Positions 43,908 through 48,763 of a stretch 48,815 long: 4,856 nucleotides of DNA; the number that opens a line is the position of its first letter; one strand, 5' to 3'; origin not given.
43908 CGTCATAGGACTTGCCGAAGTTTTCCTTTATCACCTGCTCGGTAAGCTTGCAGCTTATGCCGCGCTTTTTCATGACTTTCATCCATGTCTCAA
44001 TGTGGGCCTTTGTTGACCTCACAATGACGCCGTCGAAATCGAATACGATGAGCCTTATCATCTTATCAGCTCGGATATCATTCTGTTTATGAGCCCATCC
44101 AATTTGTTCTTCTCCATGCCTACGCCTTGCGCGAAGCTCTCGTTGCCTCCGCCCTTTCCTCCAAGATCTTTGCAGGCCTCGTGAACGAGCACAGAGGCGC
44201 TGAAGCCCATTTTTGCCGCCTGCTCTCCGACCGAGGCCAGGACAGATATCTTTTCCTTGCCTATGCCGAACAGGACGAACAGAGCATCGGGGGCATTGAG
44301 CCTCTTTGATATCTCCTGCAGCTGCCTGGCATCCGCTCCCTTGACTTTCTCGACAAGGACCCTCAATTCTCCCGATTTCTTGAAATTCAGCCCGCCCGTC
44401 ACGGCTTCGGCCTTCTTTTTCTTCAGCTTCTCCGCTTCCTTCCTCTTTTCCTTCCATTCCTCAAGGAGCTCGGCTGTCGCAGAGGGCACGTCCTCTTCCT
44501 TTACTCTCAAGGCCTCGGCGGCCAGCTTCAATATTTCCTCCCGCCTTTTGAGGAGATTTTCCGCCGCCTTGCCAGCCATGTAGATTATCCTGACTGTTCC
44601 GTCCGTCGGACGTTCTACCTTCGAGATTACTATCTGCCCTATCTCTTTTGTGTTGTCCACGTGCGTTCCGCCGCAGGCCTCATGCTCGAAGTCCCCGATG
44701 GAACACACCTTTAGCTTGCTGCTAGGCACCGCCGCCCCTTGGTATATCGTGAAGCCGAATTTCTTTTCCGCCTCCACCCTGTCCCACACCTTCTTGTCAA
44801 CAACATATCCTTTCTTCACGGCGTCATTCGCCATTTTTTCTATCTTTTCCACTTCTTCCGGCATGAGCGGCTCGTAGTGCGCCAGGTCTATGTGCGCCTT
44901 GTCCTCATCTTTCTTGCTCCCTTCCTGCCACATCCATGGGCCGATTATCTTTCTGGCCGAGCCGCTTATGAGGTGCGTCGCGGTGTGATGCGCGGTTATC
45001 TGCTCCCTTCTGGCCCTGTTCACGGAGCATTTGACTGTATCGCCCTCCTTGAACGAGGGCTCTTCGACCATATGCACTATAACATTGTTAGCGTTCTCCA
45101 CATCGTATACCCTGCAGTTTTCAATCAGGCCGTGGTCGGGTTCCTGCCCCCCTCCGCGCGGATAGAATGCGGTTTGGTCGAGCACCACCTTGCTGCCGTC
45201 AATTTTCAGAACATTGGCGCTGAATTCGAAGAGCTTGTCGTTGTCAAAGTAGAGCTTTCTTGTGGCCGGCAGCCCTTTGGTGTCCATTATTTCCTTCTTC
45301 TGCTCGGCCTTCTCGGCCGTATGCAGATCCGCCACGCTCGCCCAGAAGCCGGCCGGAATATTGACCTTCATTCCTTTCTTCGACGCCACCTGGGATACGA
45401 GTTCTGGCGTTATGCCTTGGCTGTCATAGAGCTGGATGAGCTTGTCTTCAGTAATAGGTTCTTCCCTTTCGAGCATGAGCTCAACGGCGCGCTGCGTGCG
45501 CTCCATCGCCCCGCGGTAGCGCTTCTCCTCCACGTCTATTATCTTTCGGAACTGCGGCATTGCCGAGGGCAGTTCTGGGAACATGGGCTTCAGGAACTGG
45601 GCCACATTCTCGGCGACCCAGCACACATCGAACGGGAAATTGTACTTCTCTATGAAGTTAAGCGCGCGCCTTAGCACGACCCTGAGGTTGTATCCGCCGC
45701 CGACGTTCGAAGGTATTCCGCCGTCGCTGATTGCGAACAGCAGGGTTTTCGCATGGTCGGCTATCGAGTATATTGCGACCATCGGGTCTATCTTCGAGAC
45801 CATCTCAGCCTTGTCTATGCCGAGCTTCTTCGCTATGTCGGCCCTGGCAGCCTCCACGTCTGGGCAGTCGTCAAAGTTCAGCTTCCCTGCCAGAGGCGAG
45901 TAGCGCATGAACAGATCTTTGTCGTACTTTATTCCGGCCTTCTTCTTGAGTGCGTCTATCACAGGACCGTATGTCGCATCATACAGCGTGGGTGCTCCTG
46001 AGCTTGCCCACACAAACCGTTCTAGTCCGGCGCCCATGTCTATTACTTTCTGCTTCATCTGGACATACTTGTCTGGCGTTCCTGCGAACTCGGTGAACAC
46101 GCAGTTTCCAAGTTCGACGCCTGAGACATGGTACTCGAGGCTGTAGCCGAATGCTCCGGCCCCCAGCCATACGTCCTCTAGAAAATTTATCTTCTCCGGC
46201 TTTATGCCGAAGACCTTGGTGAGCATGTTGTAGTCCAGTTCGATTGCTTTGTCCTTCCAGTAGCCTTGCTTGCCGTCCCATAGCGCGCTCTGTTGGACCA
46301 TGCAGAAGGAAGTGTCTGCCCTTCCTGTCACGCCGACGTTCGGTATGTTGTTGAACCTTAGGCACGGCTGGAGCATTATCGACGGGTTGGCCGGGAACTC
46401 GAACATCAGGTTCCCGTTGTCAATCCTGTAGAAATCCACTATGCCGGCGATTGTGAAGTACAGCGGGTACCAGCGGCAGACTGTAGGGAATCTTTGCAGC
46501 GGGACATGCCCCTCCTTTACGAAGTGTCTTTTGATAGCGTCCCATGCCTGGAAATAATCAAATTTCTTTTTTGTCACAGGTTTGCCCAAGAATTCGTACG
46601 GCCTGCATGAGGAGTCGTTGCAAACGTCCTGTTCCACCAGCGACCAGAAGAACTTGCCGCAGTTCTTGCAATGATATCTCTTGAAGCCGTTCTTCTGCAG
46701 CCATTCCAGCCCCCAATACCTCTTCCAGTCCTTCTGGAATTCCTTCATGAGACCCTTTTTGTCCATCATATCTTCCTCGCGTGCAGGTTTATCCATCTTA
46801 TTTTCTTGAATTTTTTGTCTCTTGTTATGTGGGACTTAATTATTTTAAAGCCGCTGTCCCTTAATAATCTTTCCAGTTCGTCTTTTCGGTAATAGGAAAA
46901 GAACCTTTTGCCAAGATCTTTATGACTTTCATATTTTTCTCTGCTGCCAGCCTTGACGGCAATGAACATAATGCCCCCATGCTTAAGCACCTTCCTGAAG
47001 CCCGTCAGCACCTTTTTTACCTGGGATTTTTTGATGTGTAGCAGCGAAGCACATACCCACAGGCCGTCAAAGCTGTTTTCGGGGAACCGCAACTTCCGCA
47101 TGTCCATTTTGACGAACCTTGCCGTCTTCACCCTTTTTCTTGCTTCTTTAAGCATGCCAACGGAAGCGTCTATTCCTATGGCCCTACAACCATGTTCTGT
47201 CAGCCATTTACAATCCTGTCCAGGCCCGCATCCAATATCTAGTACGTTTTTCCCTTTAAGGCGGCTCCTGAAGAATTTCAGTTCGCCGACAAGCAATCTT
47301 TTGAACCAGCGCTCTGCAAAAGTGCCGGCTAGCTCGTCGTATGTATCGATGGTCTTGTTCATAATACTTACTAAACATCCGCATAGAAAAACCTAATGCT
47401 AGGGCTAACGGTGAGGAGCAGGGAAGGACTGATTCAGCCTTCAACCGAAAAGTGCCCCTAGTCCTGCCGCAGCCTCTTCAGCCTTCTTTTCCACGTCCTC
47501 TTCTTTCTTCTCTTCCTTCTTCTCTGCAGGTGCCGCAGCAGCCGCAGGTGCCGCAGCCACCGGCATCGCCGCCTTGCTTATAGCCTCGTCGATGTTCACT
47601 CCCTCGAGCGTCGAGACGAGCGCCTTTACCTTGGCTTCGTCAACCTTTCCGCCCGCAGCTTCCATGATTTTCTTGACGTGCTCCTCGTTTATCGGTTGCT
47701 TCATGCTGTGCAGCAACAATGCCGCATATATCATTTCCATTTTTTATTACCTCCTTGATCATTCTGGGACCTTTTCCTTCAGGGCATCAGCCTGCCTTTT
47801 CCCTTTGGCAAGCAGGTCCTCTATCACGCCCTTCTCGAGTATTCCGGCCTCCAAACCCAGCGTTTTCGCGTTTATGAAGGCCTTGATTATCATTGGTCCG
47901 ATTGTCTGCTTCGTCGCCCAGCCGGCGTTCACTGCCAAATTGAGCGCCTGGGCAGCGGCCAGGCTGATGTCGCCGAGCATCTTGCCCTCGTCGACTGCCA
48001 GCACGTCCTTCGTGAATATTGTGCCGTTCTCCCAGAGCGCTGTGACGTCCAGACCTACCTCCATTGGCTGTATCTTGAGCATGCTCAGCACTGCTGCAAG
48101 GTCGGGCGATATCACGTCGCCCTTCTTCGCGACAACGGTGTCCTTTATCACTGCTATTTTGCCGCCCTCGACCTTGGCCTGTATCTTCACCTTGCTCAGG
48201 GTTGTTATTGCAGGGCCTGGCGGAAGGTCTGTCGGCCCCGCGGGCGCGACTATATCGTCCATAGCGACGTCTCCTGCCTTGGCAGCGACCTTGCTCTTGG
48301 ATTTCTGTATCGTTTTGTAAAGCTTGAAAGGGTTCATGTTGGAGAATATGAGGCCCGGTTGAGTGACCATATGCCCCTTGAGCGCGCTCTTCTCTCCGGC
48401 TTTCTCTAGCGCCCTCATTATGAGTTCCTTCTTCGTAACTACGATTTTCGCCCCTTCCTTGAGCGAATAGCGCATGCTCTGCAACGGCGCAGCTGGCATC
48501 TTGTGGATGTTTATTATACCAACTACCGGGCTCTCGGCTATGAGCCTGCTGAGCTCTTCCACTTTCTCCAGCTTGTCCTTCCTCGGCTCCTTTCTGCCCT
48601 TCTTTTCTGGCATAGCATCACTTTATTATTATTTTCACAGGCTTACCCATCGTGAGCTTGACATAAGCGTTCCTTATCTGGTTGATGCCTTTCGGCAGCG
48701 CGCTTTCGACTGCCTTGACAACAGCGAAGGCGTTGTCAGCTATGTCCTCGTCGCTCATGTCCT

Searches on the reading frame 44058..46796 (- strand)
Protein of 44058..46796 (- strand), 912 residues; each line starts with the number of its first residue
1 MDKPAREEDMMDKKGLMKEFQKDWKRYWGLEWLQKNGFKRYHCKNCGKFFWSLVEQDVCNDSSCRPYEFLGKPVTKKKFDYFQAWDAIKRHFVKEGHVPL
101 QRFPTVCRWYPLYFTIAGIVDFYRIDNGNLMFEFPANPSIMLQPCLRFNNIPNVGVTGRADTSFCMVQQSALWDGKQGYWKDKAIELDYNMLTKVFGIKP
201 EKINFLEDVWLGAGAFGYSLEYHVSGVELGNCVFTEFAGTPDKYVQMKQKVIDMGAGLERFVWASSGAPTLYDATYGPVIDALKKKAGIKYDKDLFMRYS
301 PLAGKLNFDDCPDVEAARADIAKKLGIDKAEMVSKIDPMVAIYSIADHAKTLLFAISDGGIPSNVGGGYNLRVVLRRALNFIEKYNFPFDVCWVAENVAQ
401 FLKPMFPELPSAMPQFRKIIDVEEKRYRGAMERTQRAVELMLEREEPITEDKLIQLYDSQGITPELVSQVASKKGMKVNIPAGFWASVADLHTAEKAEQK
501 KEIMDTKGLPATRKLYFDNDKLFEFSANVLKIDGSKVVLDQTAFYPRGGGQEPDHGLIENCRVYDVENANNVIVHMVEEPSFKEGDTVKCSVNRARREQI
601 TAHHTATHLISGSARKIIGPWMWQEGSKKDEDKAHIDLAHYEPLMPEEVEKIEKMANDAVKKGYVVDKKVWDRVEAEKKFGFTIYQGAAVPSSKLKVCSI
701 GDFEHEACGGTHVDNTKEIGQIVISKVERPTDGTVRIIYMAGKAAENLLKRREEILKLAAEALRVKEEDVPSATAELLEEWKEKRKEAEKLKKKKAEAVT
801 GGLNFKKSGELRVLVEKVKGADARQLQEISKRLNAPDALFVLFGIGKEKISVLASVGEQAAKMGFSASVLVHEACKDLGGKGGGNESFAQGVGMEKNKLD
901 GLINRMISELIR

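Call 86: search_protein_families(library=pfam, proteins=[window:44058-46796:-], max_evalue=0.0001)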
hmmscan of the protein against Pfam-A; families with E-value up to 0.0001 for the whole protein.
window:44058-46796:- (912 aa): 3 families
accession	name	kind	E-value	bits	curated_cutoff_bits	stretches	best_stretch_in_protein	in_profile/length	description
PF01411.24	tRNA-synt_2c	-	1.7e-82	278.2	30.3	1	91-595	9-551/552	tRNA synthetases class II (A)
PF07973.19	tRNA_SAD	-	2.9e-12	46.8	24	1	696-737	2-43/44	Threonyl and Alanyl tRNA synthetase second additional domain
PF02272.25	DHHA1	-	2.9e-08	34.5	25.9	1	812-908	3-98/102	DHHA1 domain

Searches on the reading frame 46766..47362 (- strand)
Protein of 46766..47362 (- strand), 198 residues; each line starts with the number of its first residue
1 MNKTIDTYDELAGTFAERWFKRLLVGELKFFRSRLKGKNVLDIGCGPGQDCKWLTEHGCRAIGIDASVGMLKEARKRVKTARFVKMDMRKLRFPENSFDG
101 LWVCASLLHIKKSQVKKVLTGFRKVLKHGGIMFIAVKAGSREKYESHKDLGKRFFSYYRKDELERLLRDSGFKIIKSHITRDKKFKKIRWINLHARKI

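Call 86: search_protein_families(library=pfam, proteins=[window:46766-47362:-], max_evalue=0.0001)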
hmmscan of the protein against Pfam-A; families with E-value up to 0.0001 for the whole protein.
window:46766-47362:- (198 aa): 11 families
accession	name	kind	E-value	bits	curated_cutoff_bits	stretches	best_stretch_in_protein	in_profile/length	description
PF13649.12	Methyltransf_25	-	2.5e-22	79.8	27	1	40-130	1-97/97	Methyltransferase domain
PF08241.18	Methyltransf_11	-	7.5e-22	78.2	21.2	1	41-134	1-95/95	Methyltransferase domain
PF13489.12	Methyltransf_23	-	4e-18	66.1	27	1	28-176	13-163/164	Methyltransferase domain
PF13847.12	Methyltransf_31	-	7.6e-14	52.1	27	1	36-138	3-113/145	Methyltransferase domain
PF08242.18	Methyltransf_12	-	4e-13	50.4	30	1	41-131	1-97/98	Methyltransferase domain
PF01209.24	Ubie_methyltran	-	1.1e-09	38.4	20.1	1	33-134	44-151/233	ubiE/COQ5 methyltransferase family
PF02353.26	CMAS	-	8.6e-07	29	27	1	36-153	62-183/273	Mycolic acid cyclopropane synthetase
PF01728.25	FtsJ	-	4.2e-06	27.2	24.1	1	32-95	17-82/181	FtsJ-like methyltransferase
PF07021.18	MetW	-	3e-05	24.2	21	1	36-113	13-91/193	Methionine biosynthesis protein MetW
PF03291.22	mRNA_G-N7_MeTrfase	-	6.8e-05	22.6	26.6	0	18-86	42-112/315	mRNA (guanine-N(7))-methyltransferase domain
PF05148.21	Methyltransf_8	-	0.0001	22.7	27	0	16-152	52-171/219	Hypothetical methyltransferase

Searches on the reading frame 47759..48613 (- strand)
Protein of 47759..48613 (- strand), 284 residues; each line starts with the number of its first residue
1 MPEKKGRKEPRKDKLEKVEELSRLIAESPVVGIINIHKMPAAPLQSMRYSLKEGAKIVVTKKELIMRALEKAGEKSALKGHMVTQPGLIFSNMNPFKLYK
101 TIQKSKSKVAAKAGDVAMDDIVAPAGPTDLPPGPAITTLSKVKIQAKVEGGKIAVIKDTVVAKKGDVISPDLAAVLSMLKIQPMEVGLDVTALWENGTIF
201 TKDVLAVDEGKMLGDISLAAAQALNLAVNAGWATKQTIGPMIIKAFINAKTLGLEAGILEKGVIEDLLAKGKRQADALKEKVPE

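Call 86: search_protein_families(library=pfam, proteins=[window:47759-48613:-], max_evalue=0.0001)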
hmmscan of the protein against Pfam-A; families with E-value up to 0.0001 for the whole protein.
window:47759-48613:- (284 aa): 2 families
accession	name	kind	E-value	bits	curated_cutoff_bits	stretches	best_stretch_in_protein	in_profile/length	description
PF00466.25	Ribosomal_L10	-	1.4e-21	76.8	22.8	1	11-105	3-98/100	Ribosomal protein L10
PF17777.6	RL10P_insert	-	2.9e-18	66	29.1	1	111-181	1-71/71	Insertion domain in 60S ribosomal protein L10P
